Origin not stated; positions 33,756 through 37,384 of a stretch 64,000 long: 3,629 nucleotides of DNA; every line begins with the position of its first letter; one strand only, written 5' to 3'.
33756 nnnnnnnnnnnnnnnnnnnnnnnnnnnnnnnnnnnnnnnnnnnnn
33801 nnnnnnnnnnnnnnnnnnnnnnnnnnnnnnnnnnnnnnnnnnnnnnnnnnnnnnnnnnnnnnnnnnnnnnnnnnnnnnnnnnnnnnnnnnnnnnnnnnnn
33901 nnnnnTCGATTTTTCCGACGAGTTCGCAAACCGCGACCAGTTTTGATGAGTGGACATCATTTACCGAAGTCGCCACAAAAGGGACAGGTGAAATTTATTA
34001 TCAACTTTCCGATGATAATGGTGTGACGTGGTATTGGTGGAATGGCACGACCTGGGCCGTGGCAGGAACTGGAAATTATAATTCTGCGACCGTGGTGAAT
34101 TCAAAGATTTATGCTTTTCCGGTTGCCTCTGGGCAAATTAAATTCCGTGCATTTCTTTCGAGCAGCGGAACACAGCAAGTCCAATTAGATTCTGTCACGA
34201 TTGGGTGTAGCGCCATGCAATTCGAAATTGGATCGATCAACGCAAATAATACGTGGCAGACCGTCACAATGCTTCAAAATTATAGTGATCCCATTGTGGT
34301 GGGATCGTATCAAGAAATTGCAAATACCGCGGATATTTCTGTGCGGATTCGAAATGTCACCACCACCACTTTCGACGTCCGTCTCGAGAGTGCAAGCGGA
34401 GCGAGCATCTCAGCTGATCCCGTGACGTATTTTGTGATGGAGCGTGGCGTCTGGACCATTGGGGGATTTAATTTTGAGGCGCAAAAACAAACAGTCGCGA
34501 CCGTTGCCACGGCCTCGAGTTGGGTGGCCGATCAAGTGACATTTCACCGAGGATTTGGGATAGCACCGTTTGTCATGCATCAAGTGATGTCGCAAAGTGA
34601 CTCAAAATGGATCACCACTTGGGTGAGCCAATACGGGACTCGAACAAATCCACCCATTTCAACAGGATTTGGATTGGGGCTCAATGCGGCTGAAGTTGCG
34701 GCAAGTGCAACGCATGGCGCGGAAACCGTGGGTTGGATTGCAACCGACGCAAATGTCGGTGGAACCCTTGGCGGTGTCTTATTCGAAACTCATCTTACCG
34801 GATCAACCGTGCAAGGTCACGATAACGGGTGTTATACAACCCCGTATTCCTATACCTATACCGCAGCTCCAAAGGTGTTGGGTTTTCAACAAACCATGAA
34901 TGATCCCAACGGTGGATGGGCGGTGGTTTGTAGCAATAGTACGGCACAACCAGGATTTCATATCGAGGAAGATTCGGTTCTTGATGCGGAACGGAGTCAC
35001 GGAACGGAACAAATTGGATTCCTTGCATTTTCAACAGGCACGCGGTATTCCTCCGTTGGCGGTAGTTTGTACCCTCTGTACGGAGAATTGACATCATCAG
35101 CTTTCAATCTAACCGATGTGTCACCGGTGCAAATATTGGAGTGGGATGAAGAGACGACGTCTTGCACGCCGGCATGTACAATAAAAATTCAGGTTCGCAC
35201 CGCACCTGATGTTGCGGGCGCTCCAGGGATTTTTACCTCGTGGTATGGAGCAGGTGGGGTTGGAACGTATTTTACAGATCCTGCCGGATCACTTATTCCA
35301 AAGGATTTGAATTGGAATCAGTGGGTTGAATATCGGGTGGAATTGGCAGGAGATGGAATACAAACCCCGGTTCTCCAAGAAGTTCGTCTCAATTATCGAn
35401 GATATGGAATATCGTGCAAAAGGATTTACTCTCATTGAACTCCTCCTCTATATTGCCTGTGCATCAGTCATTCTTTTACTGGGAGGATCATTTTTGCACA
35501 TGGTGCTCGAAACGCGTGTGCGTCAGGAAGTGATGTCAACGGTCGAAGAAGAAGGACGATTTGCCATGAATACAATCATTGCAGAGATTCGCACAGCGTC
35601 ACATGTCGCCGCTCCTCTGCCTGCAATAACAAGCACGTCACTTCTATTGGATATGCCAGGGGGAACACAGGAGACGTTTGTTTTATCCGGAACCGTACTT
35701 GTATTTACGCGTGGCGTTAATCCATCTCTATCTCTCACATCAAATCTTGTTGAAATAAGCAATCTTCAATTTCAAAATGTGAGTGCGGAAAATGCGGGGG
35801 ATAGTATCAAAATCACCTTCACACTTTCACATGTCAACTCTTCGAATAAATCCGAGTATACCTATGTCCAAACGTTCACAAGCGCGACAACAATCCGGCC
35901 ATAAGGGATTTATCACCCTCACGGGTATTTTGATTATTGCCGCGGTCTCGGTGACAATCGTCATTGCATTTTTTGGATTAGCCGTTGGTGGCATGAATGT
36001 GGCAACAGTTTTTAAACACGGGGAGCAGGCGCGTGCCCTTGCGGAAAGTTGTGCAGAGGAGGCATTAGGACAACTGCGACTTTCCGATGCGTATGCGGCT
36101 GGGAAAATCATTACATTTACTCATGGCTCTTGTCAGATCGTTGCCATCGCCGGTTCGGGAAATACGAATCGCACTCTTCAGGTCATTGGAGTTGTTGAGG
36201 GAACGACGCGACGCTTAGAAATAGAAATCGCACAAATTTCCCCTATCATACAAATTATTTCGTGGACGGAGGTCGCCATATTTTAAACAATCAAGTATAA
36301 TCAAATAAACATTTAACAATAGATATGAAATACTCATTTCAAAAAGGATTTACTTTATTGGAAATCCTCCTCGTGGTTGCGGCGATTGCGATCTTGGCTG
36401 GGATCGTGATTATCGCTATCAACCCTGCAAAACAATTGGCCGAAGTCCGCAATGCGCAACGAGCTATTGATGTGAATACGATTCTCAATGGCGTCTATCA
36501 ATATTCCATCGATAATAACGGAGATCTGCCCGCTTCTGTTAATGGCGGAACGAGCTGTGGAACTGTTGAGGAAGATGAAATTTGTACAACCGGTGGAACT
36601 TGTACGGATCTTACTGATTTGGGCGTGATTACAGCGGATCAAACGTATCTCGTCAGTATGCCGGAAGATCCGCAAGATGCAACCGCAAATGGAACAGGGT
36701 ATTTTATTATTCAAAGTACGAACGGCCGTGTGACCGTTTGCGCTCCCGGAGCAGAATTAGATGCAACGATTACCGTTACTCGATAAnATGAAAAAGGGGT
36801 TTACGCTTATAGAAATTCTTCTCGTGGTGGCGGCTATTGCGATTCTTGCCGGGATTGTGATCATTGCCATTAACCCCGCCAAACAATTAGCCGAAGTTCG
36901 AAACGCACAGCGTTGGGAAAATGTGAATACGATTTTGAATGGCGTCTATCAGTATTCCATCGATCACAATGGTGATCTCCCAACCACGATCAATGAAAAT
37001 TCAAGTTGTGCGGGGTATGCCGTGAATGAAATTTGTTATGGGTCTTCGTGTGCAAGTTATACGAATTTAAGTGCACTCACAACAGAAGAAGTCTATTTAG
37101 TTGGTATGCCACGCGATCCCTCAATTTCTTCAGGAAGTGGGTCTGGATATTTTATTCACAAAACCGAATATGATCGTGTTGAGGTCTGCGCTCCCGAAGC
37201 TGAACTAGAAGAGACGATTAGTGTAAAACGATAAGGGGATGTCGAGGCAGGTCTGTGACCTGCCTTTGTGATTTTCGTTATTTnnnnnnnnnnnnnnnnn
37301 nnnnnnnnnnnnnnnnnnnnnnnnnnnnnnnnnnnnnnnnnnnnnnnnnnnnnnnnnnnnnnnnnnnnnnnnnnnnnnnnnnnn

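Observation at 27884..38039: Complete secretin-less type IV pilus locus with a pseudopilin fused to an 1108-aa repeat protein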

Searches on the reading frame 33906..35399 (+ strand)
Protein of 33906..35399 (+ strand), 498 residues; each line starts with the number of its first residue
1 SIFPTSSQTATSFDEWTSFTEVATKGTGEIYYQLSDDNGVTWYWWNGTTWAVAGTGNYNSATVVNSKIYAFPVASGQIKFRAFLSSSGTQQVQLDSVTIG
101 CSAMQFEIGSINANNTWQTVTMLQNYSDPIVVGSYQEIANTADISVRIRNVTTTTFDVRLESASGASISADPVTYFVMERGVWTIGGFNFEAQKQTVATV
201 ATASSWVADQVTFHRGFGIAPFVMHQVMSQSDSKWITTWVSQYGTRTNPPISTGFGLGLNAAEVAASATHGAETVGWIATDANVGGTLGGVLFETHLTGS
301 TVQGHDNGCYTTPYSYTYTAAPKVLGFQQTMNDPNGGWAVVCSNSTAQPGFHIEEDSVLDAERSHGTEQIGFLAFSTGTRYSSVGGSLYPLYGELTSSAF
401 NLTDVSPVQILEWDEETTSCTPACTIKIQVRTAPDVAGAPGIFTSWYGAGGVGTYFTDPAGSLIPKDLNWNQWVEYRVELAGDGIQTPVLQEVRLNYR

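Call 45: predict_structure(alignment_id=A3)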
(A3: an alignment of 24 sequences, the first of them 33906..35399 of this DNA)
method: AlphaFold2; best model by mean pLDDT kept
length: 498 residues; sequences in the alignment: 24
mean_pLDDT: 89.8   pTM: 0.76
mean pLDDT of the five models: 89.8, 89.0, 88.4, 88.4, 85.0
residues with pLDDT >= 90: 304; 70-90: 178; 50-70: 16; < 50: 0
segments of 3 or more residues with pLDDT < 50: none
pLDDT, mean of each block of 10 residues (from residue 1): 88 83 90 94 93 94 92 87 81 87 89 97 94 96 94 97 91 97 86 94 88 91 96 89 93 95 68 96 90 94 93 95 96 85 97 84 82 95 72 90 89 87 87 92 85 87 85 93 84 87
secondary structure, 60 per line:
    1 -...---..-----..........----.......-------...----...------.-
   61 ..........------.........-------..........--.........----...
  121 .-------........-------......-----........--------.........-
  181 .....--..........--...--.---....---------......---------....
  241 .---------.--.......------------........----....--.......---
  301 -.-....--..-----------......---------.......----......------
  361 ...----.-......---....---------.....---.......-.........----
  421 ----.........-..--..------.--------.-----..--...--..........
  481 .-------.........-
elements in order: E2-4 E15-24 E29-35 E43-45 E50-52 H61-70 E77-85 E93-102 E105-113 E118-121 E129-136 E144-149 E155-162 E171-179 E181-185 E188-197 E200-202 E209-212 E222-227 E237-241 E254-260 E273-280 E285-288 E291-297 E323-328 E338-344 E349-354 E370-375 E379-382 E392-396 E400-406 E408-416 E425-433 E471-481 E489-497

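Call 49: fold_search(model_id=the predicted structure, library=pdb)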
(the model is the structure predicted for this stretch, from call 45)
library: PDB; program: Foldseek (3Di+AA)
matches with E <= 10: 363; with E <= 0.001: 0
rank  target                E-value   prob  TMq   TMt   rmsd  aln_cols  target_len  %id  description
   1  7z47_G                2.1e-02  0.23  0.17  0.11  39.1       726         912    8  Tail of bacteriophage SU10 (released 2022-08-10)
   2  5ifp_A                2.5e-02  0.12  0.14  0.08  42.8       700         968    8  STRUCTURE OF BETA-GALACTOSIDASE FROM ASPERGILLUS NIGER (released 2017-04-19)
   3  9eui_Q                3.8e-02  0.11  0.14  0.09  49.8       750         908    9  Cryo-EM structure of Staphylococcus aureus bacteriophage phi812 baseplate in the post-contraction state - complete (released 2025-04-09)
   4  9euj_G                4.6e-02  0.12  0.13  0.09  38.4       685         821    7  Cryo-EM structure of Staphylococcus aureus bacteriophage phi812 baseplate in the post-contraction state - sheath initi (released 2025-04-09)
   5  7z4b_DW               8.4e-02  0.20  0.20  0.13  39.6       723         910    9  Bacteriophage SU10 virion (C1) (released 2022-12-28)
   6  6ct8                  1.2e-01  1.00  0.14  0.26   2.6        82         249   13  Selenomethionine structure of N-truncated R2-type pyocin tail fiber at 2.6 angstrom resolution (released 2019-02-20)
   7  7vrp_B                1.4e-01  0.14  0.14  0.16  28.7       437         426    9  Structure of infectious bursal disease virus Gx strain (released 2022-03-30)
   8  1tg7_A                1.6e-01  0.07  0.13  0.07  41.4       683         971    8  Native structure of beta-galactosidase from Penicillium sp. (released 2004-11-02)
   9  8qqh_AAA              1.6e-01  0.06  0.12  0.07  38.0       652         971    8  Structure of beta-galactosidase from Desulfurococcus amyloliticus (released 2024-08-14)
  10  7vrn_B                2.1e-01  0.06  0.10  0.12  30.0       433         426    7  Structure of infectious bursal disease virus Gt strain (released 2022-03-30)
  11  6s7o_E                2.4e-01  0.06  0.11  0.10  29.6       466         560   10  Cryo-EM structure of human oligosaccharyltransferase complex OST-A (released 2019-12-18)
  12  9q3u_B                2.5e-01  0.02  0.09  0.06  38.0       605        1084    9  Cryo EM structure of elk ACE2 in complex with SARS-CoV-2 spike trimer (released 2026-02-25)
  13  3fbm                  3.2e-01  0.07  0.11  0.13  30.2       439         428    7  D431N Mutant VP2 Protein of Infectious Bursal Disease Virus; Derived T=1 Particles (released 2009-01-13)
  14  2gsy_E                3.5e-01  0.04  0.10  0.11  30.3       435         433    8  The 2.6A structure of Infectious Bursal Virus Derived T=1 Particles (released 2006-07-18)
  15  3am2                  3.8e-01  0.06  0.11  0.17  22.6       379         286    6  Clostridium perfringens enterotoxin (released 2011-04-13)
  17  3wmp_A                4.4e-01  0.98  0.14  0.62   4.0        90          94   11  Crystal structure of SLL-2 (released 2015-01-14)
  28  2ce6                  6.7e-01  0.96  0.13  0.57   3.8        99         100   14  Structure of Helix Pomatia agglutinin with no ligands (released 2006-05-15)
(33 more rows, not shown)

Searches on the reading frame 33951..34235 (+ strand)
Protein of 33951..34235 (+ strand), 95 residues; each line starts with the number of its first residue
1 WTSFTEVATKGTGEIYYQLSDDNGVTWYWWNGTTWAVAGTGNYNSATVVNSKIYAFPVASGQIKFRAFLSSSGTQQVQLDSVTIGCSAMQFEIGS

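Call 16: search_protein_families(library=pfam, proteins=[window:33951-34235:+], max_evalue=10)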
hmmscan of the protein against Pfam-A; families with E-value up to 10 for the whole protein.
window:33951-34235:+ (95 aa): 1 family
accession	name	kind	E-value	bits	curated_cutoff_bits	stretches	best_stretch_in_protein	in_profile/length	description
PF02012.26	BNR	-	0.051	14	27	1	18-27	1-10/12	BNR/Asp-box repeat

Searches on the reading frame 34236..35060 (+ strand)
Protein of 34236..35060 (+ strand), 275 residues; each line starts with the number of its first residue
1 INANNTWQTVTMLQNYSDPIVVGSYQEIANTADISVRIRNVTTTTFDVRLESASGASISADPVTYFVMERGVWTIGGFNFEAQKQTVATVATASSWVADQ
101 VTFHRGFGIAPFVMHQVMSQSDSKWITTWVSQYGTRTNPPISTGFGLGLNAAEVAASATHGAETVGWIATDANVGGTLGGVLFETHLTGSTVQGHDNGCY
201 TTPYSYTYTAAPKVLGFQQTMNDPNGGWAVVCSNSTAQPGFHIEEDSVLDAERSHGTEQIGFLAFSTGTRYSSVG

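Call 16: search_protein_families(library=pfam, proteins=[window:34236-35060:+], max_evalue=10)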
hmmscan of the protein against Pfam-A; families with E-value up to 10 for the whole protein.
window:34236-35060:+ (275 aa): 2 families
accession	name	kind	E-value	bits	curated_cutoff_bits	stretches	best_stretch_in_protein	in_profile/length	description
PF09458.16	H_lectin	-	0.0007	20.1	24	1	29-60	28-59/67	H-type lectin domain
PF05681.19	Fumerase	-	0.15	11.8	25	1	123-160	159-196/270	Fumarate hydratase (Fumerase)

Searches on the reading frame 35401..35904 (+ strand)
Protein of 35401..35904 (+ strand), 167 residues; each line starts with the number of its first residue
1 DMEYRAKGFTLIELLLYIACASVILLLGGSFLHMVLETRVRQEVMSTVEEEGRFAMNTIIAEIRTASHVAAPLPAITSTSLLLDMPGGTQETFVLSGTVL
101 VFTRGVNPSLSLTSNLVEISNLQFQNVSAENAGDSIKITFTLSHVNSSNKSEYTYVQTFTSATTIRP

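Call 3: search_protein_families(library=pfam, proteins=[window:35401-35904:+], max_evalue=0.01)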
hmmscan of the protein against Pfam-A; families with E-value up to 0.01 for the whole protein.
window:35401-35904:+ (167 aa): 1 family
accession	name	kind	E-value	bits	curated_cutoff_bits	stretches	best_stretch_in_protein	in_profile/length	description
PF07963.17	N_methyl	-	3.1e-05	23.8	21.2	1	5-27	3-25/27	Prokaryotic N-terminal methylation motif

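Call 5: search_protein_families(library=ncbifam, proteins=[window:35401-35904:+], max_evalue=0.01)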
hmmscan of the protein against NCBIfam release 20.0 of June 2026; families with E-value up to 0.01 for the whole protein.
window:35401-35904:+ (167 aa): 4 families
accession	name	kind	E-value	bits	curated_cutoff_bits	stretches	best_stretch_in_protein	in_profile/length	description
NF041002.1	pilin_ComGF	equivalog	0.00019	21.7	80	1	7-68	2-61/139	competence type IV pilus minor pilin ComGF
NF007848.0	PRK10557.1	equivalog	0.00027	20.3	120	1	2-67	6-71/192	prepilin peptidase-dependent protein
TIGR02599.1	TIGR02599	subfamily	0.0012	18.1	256.5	1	8-66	1-59/361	Verru_Chthon cassette protein C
NF038304.1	EPS_HpsC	equivalog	0.0051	16.4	200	1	5-66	19-80/318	hormogonium polysaccharide secretion pseudopilin HpsC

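Call 63: search_solved_structures(query=window:35404-35901:+, max_evalue=10)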
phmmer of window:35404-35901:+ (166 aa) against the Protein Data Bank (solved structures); distinct sequences matched with E-value up to 10: 4.
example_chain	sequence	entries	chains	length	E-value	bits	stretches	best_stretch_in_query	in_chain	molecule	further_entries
7ms2_A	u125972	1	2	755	0.47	13.7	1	18-76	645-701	Thermostable beta-glucosidase B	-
4cze_A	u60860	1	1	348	1.7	11.9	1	65-106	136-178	ROD SHAPE-DETERMINING PROTEIN MREB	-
4czf_A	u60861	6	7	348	1.7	11.9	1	65-106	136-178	ROD SHAPE-DETERMINING PROTEIN MREB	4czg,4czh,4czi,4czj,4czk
4czl_A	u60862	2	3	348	1.8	11.8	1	65-106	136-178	ROD SHAPE-DETERMINING PROTEIN MREB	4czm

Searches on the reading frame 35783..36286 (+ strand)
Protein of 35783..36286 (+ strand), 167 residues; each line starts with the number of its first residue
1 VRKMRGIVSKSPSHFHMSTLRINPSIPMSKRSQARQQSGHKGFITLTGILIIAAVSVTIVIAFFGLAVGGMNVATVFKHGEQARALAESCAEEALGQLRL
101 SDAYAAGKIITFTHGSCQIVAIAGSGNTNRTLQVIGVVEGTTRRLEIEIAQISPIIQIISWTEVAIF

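Call 3: search_protein_families(library=pfam, proteins=[window:35783-36286:+], max_evalue=0.01)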
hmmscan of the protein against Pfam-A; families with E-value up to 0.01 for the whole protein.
window:35783-36286:+ (167 aa): 0 families

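Call 5: search_protein_families(library=ncbifam, proteins=[window:35783-36286:+], max_evalue=0.01)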
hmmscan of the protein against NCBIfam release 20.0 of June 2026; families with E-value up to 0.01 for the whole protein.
window:35783-36286:+ (167 aa): 0 families

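Call 64: search_solved_structures(query=window:35864-36283:+, max_evalue=10)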
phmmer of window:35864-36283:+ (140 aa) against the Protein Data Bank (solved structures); distinct sequences matched with E-value up to 10: 23.
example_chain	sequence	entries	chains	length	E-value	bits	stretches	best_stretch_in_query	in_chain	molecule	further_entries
3wwa_A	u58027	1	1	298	0.0028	21.3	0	78-110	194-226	Pizza7H protein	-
7zqg_A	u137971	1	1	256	0.0033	21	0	78-110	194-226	Pizza6-KSH-TSH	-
7zq2_A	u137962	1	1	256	0.0034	21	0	78-110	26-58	Pizza6-RSH-TSH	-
6rej_A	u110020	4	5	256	0.0038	20.8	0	78-110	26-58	Pizza6-SH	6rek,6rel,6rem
6i38_A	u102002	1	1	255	0.0042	20.7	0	78-110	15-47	nv2Pizza6-AYW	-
3ww9_A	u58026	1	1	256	0.0046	20.6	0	78-110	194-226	pizza6 protein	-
6qsd_A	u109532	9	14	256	0.0047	20.5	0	78-110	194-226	Pizza6S | Pizza6-S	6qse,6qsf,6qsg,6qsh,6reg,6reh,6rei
6i39_A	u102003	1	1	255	0.0047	20.5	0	78-110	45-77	v31Pizza6-AYW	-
6f0t_A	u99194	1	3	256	0.0053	20.4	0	78-110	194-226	Pizza6-SFW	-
7zcj_A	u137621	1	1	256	0.0053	20.4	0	78-110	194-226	Pizza6-TNH-TSH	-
6i37_A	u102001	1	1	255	0.0057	20.3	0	78-110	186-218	nv1Pizza6-AYW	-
6f0s_A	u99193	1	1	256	0.0076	19.8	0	78-110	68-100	Pizza6-SYW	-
6i3b_A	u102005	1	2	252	0.0077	19.8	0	78-110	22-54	cPizza6-AYW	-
6f0q_A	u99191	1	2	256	0.0093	19.6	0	78-110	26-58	Pizza6-AYW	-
6i3a_A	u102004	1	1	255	0.012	19.2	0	78-110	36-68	v22Pizza6-AYW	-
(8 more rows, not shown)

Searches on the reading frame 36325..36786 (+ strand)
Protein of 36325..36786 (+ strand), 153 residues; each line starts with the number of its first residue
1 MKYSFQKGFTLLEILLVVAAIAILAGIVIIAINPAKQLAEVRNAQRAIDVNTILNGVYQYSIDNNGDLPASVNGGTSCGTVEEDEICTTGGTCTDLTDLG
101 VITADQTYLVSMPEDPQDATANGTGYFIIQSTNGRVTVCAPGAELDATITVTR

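Call 3: search_protein_families(library=pfam, proteins=[window:36325-36786:+], max_evalue=0.01)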
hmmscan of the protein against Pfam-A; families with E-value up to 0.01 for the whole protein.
window:36325-36786:+ (153 aa): 1 family
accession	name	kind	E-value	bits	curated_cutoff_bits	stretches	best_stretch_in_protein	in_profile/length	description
PF07963.17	N_methyl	-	6.8e-06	25.9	21.2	1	6-28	4-26/27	Prokaryotic N-terminal methylation motif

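Call 5: search_protein_families(library=ncbifam, proteins=[window:36325-36786:+], max_evalue=0.01)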
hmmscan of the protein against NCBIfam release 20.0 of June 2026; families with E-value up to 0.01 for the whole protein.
window:36325-36786:+ (153 aa): 9 families
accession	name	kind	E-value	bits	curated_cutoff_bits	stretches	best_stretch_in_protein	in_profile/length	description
TIGR01708.2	typeII_sec_gspH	equivalog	2.1e-07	31.1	80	1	6-44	1-39/169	type II secretion system minor pseudopilin GspH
TIGR01710.1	typeII_sec_gspG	equivalog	3.3e-07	30.4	88.85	1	7-74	1-65/134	type II secretion system major pseudopilin GspG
TIGR02532.1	IV_pilin_GFxxxE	domain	1.3e-06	28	16.3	1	6-29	1-24/24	prepilin-type N-terminal cleavage/methylation domain-containing protein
NF040999.1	pilin_ComGC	equivalog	1.1e-05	25.5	75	1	6-67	1-60/84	competence type IV pilus major pilin ComGC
NF007862.0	PRK10574.1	equivalog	0.00034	20.8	138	1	6-32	4-30/145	prepilin peptidase-dependent pilin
NF040982.1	ComGD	equivalog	0.00052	20.4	70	1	6-40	1-35/139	competence type IV pilus minor pilin ComGD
NF007800.0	PRK10506.1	equivalog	0.0039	17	158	0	5-65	7-65/163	prepilin peptidase-dependent protein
NF041013.1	T4P_ComGE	equivalog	0.0055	16.8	49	1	6-43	3-41/83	competence type IV pilus minor pilin ComGE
TIGR02596.1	TIGR02596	subfamily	0.0056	16.8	70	1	9-35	1-27/196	Verru_Chthon cassette protein D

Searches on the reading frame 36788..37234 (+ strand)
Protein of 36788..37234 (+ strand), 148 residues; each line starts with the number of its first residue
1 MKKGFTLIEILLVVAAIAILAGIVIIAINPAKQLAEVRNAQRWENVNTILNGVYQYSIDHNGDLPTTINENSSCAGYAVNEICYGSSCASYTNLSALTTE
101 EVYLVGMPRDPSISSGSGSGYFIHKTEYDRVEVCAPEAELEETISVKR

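Call 3: search_protein_families(library=pfam, proteins=[window:36788-37234:+], max_evalue=0.01)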
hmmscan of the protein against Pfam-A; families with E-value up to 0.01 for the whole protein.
window:36788-37234:+ (148 aa): 1 family
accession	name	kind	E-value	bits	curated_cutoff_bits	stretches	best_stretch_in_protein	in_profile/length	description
PF07963.17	N_methyl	-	4.1e-05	23.4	21.2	1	2-24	4-26/27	Prokaryotic N-terminal methylation motif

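Call 5: search_protein_families(library=ncbifam, proteins=[window:36788-37234:+], max_evalue=0.01)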
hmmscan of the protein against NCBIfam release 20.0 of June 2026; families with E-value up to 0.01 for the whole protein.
window:36788-37234:+ (148 aa): 9 families
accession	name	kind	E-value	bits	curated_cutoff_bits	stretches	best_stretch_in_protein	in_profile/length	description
TIGR01708.2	typeII_sec_gspH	equivalog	6e-07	29.6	80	1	3-39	2-38/169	type II secretion system minor pseudopilin GspH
TIGR02532.1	IV_pilin_GFxxxE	domain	6.3e-07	29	16.3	1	2-25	1-24/24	prepilin-type N-terminal cleavage/methylation domain-containing protein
TIGR01710.1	typeII_sec_gspG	equivalog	4.8e-06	26.6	88.85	1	3-67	1-62/134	type II secretion system major pseudopilin GspG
NF040999.1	pilin_ComGC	equivalog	1.1e-05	25.5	75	1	2-63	1-59/84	competence type IV pilus major pilin ComGC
NF040982.1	ComGD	equivalog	7.5e-05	23.2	70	1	2-72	1-69/139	competence type IV pilus minor pilin ComGD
NF007862.0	PRK10574.1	equivalog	9.1e-05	22.6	138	1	2-28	4-30/145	prepilin peptidase-dependent pilin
NF041013.1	T4P_ComGE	equivalog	0.0014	18.6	49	1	2-61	3-61/83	competence type IV pilus minor pilin ComGE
TIGR02596.1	TIGR02596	subfamily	0.0044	17.1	70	1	5-31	1-27/196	Verru_Chthon cassette protein D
NF041775.1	typeIV_PilA_Myxo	equivalog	0.0071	16.3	400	1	3-26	11-34/214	type IV pilin protein PilA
